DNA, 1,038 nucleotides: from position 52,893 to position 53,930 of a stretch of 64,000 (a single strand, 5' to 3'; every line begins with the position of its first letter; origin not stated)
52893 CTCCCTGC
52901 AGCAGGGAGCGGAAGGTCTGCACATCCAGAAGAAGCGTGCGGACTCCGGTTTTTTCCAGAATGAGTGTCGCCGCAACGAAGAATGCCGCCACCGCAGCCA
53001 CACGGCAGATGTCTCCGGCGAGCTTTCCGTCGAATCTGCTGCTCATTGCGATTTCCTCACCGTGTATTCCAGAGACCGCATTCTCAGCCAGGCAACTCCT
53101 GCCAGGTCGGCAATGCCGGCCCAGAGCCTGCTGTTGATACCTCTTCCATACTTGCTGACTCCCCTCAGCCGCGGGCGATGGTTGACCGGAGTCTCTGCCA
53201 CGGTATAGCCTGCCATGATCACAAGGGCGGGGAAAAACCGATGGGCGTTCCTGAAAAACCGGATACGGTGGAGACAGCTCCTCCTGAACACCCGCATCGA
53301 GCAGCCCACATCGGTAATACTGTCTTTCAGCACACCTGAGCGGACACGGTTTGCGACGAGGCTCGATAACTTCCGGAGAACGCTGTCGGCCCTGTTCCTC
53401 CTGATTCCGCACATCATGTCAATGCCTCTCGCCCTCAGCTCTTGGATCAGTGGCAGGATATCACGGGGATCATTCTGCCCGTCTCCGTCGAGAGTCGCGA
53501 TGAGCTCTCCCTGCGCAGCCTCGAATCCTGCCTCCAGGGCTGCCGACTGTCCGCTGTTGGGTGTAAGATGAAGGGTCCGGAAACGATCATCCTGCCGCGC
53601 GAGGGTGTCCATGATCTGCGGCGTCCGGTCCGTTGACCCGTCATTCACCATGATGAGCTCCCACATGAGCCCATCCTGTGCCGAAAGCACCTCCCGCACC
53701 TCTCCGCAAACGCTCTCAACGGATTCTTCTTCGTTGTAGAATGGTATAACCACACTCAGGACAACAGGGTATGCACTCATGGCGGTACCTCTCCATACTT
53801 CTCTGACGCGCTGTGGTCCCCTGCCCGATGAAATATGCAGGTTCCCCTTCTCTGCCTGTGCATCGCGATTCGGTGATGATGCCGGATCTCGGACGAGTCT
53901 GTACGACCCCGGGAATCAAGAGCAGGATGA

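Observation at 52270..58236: GT-C transferase + two-component system + coupled GT2/TVP38 pair: candidate Gtr-like surface-glycosylation module with a DedA-type protein in the flippase slot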

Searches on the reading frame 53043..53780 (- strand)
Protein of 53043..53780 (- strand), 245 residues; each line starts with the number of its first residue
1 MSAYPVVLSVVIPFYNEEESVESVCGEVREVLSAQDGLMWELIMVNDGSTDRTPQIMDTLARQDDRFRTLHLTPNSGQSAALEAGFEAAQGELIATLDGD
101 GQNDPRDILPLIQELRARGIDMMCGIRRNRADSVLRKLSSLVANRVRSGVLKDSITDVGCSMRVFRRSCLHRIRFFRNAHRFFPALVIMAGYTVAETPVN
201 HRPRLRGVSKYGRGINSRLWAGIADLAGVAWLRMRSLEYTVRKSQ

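Call 5: search_protein_families(library=pfam, proteins=[window:53043-53780:-], max_evalue=0.001)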
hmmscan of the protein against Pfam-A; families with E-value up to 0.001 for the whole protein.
window:53043-53780:- (245 aa): 2 families
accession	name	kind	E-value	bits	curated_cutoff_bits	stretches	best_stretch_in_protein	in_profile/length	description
PF00535.33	Glycos_transf_2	-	8.6e-32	110.8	23.3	1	9-172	1-166/168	Glycosyl transferase family 2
PF10111.15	Glyco_tranf_2_2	-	5.9e-07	29.7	27.3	1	9-101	1-92/276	Glycosyltransferase like family 2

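Call 8: search_protein_families(library=ncbifam, proteins=[window:53043-53780:-], max_evalue=0.001)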
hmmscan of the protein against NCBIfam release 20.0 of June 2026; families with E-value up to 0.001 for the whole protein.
window:53043-53780:- (245 aa): 22 families
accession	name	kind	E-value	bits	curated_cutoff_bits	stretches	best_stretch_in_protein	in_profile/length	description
NF007986.1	PRK10714.1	equivalog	9.4e-34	116.8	529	1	8-212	8-211/316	undecaprenyl-phosphate 4-deoxy-4-formamido-L-arabinose transferase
NF047588.1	GlcsyltransPgfSStrep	equivalog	6.4e-29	101.1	500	1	8-212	3-206/308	glycosyltransferase PgfS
TIGR03937.1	PgaC_IcaA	equivalog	1.1e-20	74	422.3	1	7-174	46-216/407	poly-beta-1,6-N-acetyl-D-glucosamine synthase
NF047683.1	TeichurnBiosyTuaG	equivalog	2.9e-16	59.9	400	1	6-104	6-100/252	teichuronic acid biosynthesis protein TuaG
NF007482.0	PRK10073.1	equivalog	7.8e-16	58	423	1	7-107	7-102/334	glycosyltransferase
NF058614.1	PPMAGASynPpgS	equivalog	1.7e-14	53.8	370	1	10-200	4-195/226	polyprenyl-phospho-N-acetylgalactosaminyl synthase PpgS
NF041391.1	DPhHxTase_Halo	equivalog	1e-13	50.7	375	1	15-205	4-187/213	dolichyl-phosphate hexose transferase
NF041875.1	EPS_EpsD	equivalog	3.9e-11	42.9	370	1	8-105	1-94/325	exopolysaccharide biosynthesis glycosyltransferase EpsD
TIGR04283.1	glyco_like_mftF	equivalog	4e-11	42.9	182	1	8-146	1-129/221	TIGR04283 family arsenosugar biosynthesis glycosyltransferase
NF038302.1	EPS_HpsE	equivalog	7.1e-11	41.6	300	1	8-103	3-99/307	hormogonium polysaccharide biosynthesis glycosyltransferase HpsE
TIGR03965.1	mycofact_glyco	equivalog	2e-10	40.2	280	1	8-122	76-186/467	mycofactocin biosynthesis glycosyltransferase MftF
NF010496.0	PRK13915.1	equivalog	3.1e-10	39.6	262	1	8-104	33-130/307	glucosyl-3-phosphoglycerate synthase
TIGR04242.1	nodulat_NodC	equivalog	4.4e-09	35.8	550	1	8-139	50-182/395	chitooligosaccharide synthase NodC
NF053739.1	GlytfEpsEBac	equivalog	1.5e-08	34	450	1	8-101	3-93/265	glycosyltransferase EpsE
TIGR04182.1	glyco_TIGR04182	equivalog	2e-08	34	325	1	9-178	3-164/293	S-layer glycoprotein N-glycosyltransferase AglJ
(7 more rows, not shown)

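Call 28: find_homologous_proteins(query=window:53043-53780:-, max_evalue=1e-10)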
Query window:53043-53780:- (245 aa): 7571 proteins with E <= 1e-10 among 8000 candidates; the best 120 are listed.
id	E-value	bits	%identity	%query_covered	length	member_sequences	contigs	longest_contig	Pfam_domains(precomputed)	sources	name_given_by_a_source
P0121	1.8e-158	543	100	100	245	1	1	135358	PF10111.15,PF00535.33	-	-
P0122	5.9e-128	443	79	100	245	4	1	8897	PF13641.13,PF00535.33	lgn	-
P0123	1.0e-125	436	79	100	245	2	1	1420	PF10111.15,PF00535.33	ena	-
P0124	2.1e-123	428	77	100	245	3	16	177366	PF10111.15,PF00535.33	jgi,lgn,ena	jgi:dolichol-phosphate mannosyltransferase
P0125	2.0e-122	425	76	100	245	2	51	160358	PF10111.15,PF00535.33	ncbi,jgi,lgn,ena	jgi:dolichol-phosphate mannosyltransferase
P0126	2.0e-119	415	77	100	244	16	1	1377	PF00535.33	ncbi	-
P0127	3.3e-118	411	74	100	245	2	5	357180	PF00535.33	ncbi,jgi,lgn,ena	-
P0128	4.9e-116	404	73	100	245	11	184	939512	PF00535.33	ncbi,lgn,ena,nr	ncbi:MAG: glycosyltransferase family 2 protein [Desulfomonilia bacterium]|nr:glycosyltransferase fam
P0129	4.5e-115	401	74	99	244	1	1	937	PF00535.33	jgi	-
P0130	1.3e-114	399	75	98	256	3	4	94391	PF00535.33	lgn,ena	-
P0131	3.1e-114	398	75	99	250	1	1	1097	PF00535.33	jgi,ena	-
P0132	1.5e-113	396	72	100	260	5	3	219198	PF13641.13,PF00535.33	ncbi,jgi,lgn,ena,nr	ncbi:MAG TPA: glycosyltransferase family 2 protein [Deltaproteobacteria bacterium]|nr:glycosyltransf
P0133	8.2e-113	394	73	98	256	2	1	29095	PF00535.33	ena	-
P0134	1.6e-112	393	72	99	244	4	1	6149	PF10111.15,PF13641.13,PF00535.33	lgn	-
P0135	2.8e-112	392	73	96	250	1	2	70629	PF00535.33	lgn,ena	-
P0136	4.3e-112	391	71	98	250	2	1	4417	PF10111.15,PF13641.13,PF00535.33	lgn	-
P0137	1.1e-111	390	71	98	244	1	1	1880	PF13641.13,PF00535.33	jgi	jgi:dolichol-phosphate mannosyltransferase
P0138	1.4e-111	390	74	97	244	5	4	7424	PF13641.13,PF00535.33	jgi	jgi:dolichol-phosphate mannosyltransferase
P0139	2.3e-111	389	70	100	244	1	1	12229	PF00535.33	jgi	jgi:glycosyltransferase involved in cell wall biosynthesis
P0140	1.0e-110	387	71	98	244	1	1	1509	PF13641.13,PF00535.33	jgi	jgi:dolichol-phosphate mannosyltransferase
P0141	1.3e-110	386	72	97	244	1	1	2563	PF00535.33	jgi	jgi:dolichol-phosphate mannosyltransferase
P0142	1.8e-110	386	71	97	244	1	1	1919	PF00535.33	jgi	jgi:dolichol-phosphate mannosyltransferase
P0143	1.8e-110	386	72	97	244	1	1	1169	PF00535.33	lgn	-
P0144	2.2e-110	386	70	100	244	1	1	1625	PF10111.15,PF13641.13,PF00535.33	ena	-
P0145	2.8e-110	385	70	100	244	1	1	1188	PF10111.15,PF00535.33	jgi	jgi:glycosyltransferase involved in cell wall biosynthesis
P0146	4.2e-110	385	71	97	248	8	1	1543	PF13641.13,PF00535.33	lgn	-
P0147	4.9e-110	385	72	96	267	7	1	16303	PF00535.33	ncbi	-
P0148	7.5e-110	384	71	98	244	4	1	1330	PF00535.33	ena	-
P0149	8.3e-110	384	71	96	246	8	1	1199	PF13641.13,PF00535.33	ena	-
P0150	8.8e-110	384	71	97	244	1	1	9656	PF13641.13,PF00535.33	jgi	jgi:glycosyltransferase involved in cell wall biosynthesis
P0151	8.8e-110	384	70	97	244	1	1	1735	PF13641.13,PF00535.33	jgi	-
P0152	1.3e-109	383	71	96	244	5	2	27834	PF10111.15,PF13641.13,PF00535.33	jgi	jgi:dolichol-phosphate mannosyltransferase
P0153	1.7e-109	383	70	100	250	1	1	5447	PF00535.33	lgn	-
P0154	2.3e-109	382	70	100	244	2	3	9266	PF13641.13,PF00535.33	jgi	jgi:dolichol-phosphate mannosyltransferase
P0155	4.2e-109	381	72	96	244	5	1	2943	PF13641.13,PF00535.33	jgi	-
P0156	5.5e-109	381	68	100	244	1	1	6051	PF13641.13,PF00535.33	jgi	-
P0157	5.9e-109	381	71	97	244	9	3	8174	PF10111.15,PF13641.13,PF00535.33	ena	-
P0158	1.0e-108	380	71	97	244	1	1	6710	PF13641.13,PF00535.33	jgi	jgi:dolichol-phosphate mannosyltransferase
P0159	1.1e-108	380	72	96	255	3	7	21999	PF00535.33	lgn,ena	-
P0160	1.3e-108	380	69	100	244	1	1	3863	PF13641.13,PF00535.33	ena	-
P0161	1.4e-108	380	71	96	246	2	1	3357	PF00535.33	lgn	-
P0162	1.4e-108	380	72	95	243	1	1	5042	PF13641.13,PF00535.33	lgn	-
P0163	1.4e-108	380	71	97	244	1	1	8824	PF10111.15,PF13641.13,PF00535.33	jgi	jgi:dolichol-phosphate mannosyltransferase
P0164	1.5e-108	380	71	98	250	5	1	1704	PF00535.33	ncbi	-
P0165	1.9e-108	379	68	100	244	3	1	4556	PF00535.33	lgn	-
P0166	3.4e-108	379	69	98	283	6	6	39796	PF00535.33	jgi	-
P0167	3.9e-108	378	71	96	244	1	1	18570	PF00535.33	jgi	jgi:dolichol-phosphate mannosyltransferase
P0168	7.8e-108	377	71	96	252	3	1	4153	PF13641.13,PF00535.33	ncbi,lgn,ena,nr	ncbi:MAG TPA: glycosyltransferase family 2 protein [Deltaproteobacteria bacterium]|nr:glycosyltransf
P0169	8.2e-108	377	68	98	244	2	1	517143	PF13641.13,PF00535.33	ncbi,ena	-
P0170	1.2e-107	377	71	96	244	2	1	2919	PF13641.13,PF00535.33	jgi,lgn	jgi:dolichol-phosphate mannosyltransferase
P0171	1.5e-107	376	66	98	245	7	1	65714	PF00535.33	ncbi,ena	-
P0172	1.5e-107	376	70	97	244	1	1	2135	PF13641.13,PF00535.33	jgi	jgi:dolichol-phosphate mannosyltransferase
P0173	1.7e-107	376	70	98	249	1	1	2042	PF10111.15,PF00535.33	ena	-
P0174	1.7e-107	376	68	100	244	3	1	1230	PF10111.15,PF00535.33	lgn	-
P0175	2.5e-107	376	68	100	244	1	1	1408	PF10111.15,PF13641.13,PF00535.33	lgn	-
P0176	3.4e-107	375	70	98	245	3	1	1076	PF00535.33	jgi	jgi:dolichol-phosphate mannosyltransferase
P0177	3.9e-107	375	69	96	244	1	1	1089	PF10111.15,PF13641.13,PF00535.33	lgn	-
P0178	4.8e-107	375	70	98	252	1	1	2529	PF00535.33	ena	-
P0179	7.2e-107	374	68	100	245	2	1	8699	PF13641.13,PF00535.33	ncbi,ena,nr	ncbi:MAG TPA: glycosyltransferase family 2 protein [Desulfomonilia bacterium]|nr:glycosyltransferase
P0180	8.9e-107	374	68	97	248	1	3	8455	PF13641.13,PF00535.33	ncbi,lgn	-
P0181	9.2e-107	374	69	99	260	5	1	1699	PF13641.13,PF00535.33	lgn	-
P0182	1.1e-106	374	70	97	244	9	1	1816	PF13641.13,PF00535.33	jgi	jgi:dolichol-phosphate mannosyltransferase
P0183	1.2e-106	373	68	98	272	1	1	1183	PF10111.15,PF00535.33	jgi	jgi:dolichol-phosphate mannosyltransferase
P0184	6.3e-106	371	70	97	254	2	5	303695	PF10111.15,PF00535.33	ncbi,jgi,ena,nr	ncbi:MAG TPA: glycosyltransferase family 2 protein [Deltaproteobacteria bacterium]|nr:glycosyltransf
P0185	9.8e-106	370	67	100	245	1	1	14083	PF10111.15,PF00535.33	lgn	-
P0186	1.3e-105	370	67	100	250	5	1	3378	PF10111.15,PF13641.13,PF00535.33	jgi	-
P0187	2.8e-105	369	66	99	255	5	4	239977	PF00535.33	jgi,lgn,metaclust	metaclust:\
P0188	3.3e-105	369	67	100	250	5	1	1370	PF10111.15,PF00535.33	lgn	-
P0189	3.4e-105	369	68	97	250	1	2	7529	PF00535.33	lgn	-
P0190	3.5e-105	369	68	98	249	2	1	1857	PF00535.33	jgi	jgi:dolichol-phosphate mannosyltransferase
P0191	3.7e-105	369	69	97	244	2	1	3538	PF00535.33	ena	-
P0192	4.2e-105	368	68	100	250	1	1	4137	PF10111.15,PF13641.13,PF00535.33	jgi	jgi:glycosyltransferase involved in cell wall biosynthesis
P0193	4.6e-105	368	67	98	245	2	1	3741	PF13641.13,PF00535.33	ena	-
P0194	5.2e-105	368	67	98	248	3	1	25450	PF13641.13,PF00535.33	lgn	-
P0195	1.2e-104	367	70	95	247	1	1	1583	PF13641.13,PF00535.33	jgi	jgi:glycosyltransferase involved in cell wall biosynthesis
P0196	1.3e-104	367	69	97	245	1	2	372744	PF00535.33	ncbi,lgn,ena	-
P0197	1.4e-104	367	68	96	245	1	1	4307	PF10111.15,PF13641.13,PF00535.33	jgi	jgi:dolichol-phosphate mannosyltransferase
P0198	3.8e-104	365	70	97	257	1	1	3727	PF10111.15,PF00535.33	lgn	-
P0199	8.1e-104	364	67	96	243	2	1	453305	PF10111.15,PF00535.33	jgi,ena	-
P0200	1.0e-103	364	69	96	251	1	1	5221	PF10111.15,PF13641.13,PF00535.33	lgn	-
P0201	1.6e-103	363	66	97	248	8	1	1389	PF13641.13,PF00535.33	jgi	-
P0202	2.1e-103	363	69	97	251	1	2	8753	PF13641.13,PF00535.33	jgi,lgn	-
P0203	2.4e-103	363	67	100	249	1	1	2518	PF10111.15,PF13641.13,PF00535.33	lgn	-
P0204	3.9e-103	362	71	96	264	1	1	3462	PF10111.15,PF00535.33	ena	-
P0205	5.7e-103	361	66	97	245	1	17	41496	PF10111.15,PF13641.13,PF00535.33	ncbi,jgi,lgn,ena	jgi:glycosyltransferase involved in cell wall biosynthesis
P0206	6.4e-103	361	69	96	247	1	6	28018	PF10111.15,PF00535.33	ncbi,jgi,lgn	ncbi:MAG: glycosyltransferase family 2 protein [Lysobacterales bacterium]|jgi:glycosyltransferase in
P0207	6.6e-103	361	69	97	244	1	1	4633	PF13641.13,PF00535.33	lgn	-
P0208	1.1e-102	360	69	96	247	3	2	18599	PF10111.15,PF00535.33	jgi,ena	-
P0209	1.4e-102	360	66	100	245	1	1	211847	PF10111.15,PF00535.33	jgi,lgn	-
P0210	2.3e-102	359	65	99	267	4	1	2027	PF10111.15,PF00535.33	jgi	-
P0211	2.6e-102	359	69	97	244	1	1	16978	PF00535.33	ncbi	-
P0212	2.9e-102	359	69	96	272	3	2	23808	PF13641.13,PF00535.33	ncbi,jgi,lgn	-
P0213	3.2e-102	359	67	96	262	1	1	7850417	PF00535.33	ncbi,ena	-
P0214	4.2e-102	359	69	96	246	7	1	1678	PF13641.13,PF00535.33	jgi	-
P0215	4.2e-102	359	66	96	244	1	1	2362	PF10111.15,PF13641.13,PF00535.33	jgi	jgi:glycosyltransferase involved in cell wall biosynthesis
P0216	4.8e-102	358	66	95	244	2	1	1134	PF13641.13,PF00535.33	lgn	-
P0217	1.2e-101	357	68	96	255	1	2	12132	PF10111.15,PF00535.33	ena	-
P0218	1.3e-101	357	66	98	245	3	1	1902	PF10111.15,PF13641.13,PF00535.33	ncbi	-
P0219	2.2e-101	356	67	98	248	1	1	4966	PF00535.33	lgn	-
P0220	2.5e-101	356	68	96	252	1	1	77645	PF13641.13,PF00535.33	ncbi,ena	-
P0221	2.9e-101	356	67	96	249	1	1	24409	PF10111.15,PF13641.13,PF00535.33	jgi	jgi:dolichol-phosphate mannosyltransferase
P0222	3.4e-101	356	65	98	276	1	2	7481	PF10111.15,PF13641.13,PF00535.33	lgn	-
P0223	4.3e-101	355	64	100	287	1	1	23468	PF13641.13,PF00535.33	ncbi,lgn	ncbi:glycosyltransferase family 2 protein [soil metagenome]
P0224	6.9e-101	355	66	98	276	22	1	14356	PF13641.13,PF00535.33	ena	-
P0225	7.0e-101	355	66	96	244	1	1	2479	PF13641.13,PF00535.33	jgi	-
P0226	8.1e-101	354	68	97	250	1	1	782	PF00535.33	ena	-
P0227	8.5e-101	354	68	95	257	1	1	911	PF10111.15,PF00535.33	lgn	-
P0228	1.2e-100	354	67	96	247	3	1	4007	PF10111.15,PF13641.13,PF00535.33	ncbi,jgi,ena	-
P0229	1.7e-100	353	69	96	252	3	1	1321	PF10111.15,PF13641.13,PF00535.33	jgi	jgi:dolichol-phosphate mannosyltransferase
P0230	2.0e-100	353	67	97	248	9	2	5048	PF10111.15,PF13641.13,PF00535.33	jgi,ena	-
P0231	2.3e-100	353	66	97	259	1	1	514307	PF00535.33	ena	-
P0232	2.4e-100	353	66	96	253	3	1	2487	PF00535.33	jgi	jgi:dolichol-phosphate mannosyltransferase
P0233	2.9e-100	353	69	96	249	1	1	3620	PF13641.13,PF00535.33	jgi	jgi:dolichol-phosphate mannosyltransferase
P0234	3.1e-100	352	64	96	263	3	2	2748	PF10111.15,PF00535.33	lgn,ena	-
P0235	3.2e-100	352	66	97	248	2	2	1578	PF13641.13,PF00535.33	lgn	-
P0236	3.4e-100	352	67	98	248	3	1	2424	PF00535.33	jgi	jgi:dolichol-phosphate mannosyltransferase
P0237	3.7e-100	352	63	98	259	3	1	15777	PF10111.15,PF13641.13,PF00535.33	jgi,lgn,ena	-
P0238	4.0e-100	352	68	95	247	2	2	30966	PF10111.15,PF13641.13,PF00535.33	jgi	jgi:dolichol-phosphate mannosyltransferase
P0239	4.1e-100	352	68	96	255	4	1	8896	PF10111.15,PF00535.33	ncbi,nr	ncbi:MAG TPA: glycosyltransferase family 2 protein [Methanoregulaceae archaeon]|nr:glycosyltransfera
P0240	4.2e-100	352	63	98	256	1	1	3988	PF10111.15,PF00535.33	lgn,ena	-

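Call 33: search_solved_structures(query=window:53043-53780:-, max_evalue=0.00001, show_alignments=2)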
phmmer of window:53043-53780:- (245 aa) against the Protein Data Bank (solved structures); distinct sequences matched with E-value up to 0.00001: 22.
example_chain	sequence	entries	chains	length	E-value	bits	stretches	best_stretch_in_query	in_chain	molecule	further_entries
9bhc_C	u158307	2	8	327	1.5e-31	112.9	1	7-212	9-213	Undecaprenyl-phosphate 4-deoxy-4-formamido-L-arabinose transferase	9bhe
8vxh_A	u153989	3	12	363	2e-31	112.5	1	7-212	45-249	Undecaprenyl-phosphate 4-deoxy-4-formamido-L-arabinose transferase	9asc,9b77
9hwj_A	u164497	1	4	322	4.1e-29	105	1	7-213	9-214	Undecaprenyl-phosphate 4-deoxy-4-formamido-L-arabinose transferase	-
5eke_A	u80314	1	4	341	4.4e-21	78.7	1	5-213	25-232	Uncharacterized glycosyltransferase sll0501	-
5ekp_C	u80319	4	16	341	6.6e-21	78.1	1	5-212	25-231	Uncharacterized glycosyltransferase sll0501 | Glycosyltransferase sll0501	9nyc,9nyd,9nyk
9nye_A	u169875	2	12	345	6.8e-21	78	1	5-212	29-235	Glycosyltransferase sll0501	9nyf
5mlz_A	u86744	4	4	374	3.8e-13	52.7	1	7-211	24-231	Dolichol monophosphate mannose synthase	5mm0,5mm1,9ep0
5hea_A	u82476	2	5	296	4.5e-10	42.6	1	7-116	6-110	Putative glycosyltransferase (GalT1)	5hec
3bcv_A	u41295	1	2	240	4.9e-08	36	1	4-105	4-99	Putative glycosyltransferase protein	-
9omj_A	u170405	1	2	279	6.4e-08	35.6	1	8-127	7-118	Glycosyltransferase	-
9omm_A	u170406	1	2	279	7e-08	35.5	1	8-127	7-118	Glycosyltransferase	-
9omh_A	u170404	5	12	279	7e-08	35.5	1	8-127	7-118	Glycosyltransferase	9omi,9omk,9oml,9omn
7pdo_A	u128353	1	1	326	1.1e-06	31.5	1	8-128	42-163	Glucosyl-3-phosphoglycerate synthase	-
7p5l_A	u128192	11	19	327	1.1e-06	31.5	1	8-128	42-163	Glucosyl-3-phosphoglycerate synthase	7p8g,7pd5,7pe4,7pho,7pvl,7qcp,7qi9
4y6n_A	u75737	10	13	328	1.7e-06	31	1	8-122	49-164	Glucosyl-3-phosphoglycerate synthase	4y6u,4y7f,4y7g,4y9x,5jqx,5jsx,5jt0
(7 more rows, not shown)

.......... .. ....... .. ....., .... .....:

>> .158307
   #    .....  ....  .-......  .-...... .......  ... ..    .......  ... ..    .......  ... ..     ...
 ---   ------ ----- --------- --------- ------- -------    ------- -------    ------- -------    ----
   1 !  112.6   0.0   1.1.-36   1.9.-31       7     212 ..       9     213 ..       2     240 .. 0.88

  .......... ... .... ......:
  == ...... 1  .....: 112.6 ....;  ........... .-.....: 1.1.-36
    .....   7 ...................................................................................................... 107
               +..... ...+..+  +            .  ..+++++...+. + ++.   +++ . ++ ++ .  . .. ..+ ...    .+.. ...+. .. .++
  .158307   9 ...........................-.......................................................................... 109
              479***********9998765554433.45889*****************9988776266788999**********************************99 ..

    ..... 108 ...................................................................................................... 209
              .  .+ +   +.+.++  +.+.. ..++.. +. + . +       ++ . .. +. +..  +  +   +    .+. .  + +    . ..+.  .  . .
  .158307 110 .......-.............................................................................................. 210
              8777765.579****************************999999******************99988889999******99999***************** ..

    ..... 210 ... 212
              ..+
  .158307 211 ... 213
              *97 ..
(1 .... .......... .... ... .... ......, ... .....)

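Call 38: find_related_loci(query=A2, collection=metagenome_contigs, flank=6000)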
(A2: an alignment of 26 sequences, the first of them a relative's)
Query A2 (245 aa) in metagenome_contigs; peptide patterns used: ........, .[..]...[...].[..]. (x = any residue, [..] = any of these).
600 stretches matched a pattern (row limit reached: there are more); 597 encode a relative of the query (tblastn E <= 1e-3); the best 80 are kept; 80 distinct loci.
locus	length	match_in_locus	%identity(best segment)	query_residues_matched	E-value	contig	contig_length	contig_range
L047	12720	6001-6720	63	6-245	7e-106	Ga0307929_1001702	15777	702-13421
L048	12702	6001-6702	61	8-241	4e-95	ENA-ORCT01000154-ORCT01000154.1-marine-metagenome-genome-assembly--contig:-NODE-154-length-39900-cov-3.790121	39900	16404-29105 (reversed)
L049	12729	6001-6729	66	1-243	2e-111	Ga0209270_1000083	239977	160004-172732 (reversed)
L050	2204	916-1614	49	8-243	3e-71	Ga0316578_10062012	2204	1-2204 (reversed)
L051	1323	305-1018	50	1-243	3e-67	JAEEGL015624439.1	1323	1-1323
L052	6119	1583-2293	42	2-243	2e-63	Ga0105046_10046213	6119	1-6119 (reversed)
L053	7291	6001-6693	46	5-237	4e-62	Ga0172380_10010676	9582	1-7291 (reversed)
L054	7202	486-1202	43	4-244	4e-62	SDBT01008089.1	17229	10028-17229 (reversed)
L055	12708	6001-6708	46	5-245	7e-62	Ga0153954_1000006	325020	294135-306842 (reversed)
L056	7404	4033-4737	46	6-245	2e-61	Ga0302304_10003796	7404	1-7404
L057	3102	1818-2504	48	6-237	9e-61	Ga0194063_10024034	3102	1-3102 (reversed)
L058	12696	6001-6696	46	2-237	1e-60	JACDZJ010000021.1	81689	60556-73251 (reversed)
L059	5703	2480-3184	44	8-244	3e-60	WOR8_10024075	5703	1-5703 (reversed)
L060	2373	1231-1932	47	2-237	5e-60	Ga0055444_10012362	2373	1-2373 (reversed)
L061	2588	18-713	47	4-235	1e-59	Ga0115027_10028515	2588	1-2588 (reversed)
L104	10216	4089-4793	40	8-243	4e-54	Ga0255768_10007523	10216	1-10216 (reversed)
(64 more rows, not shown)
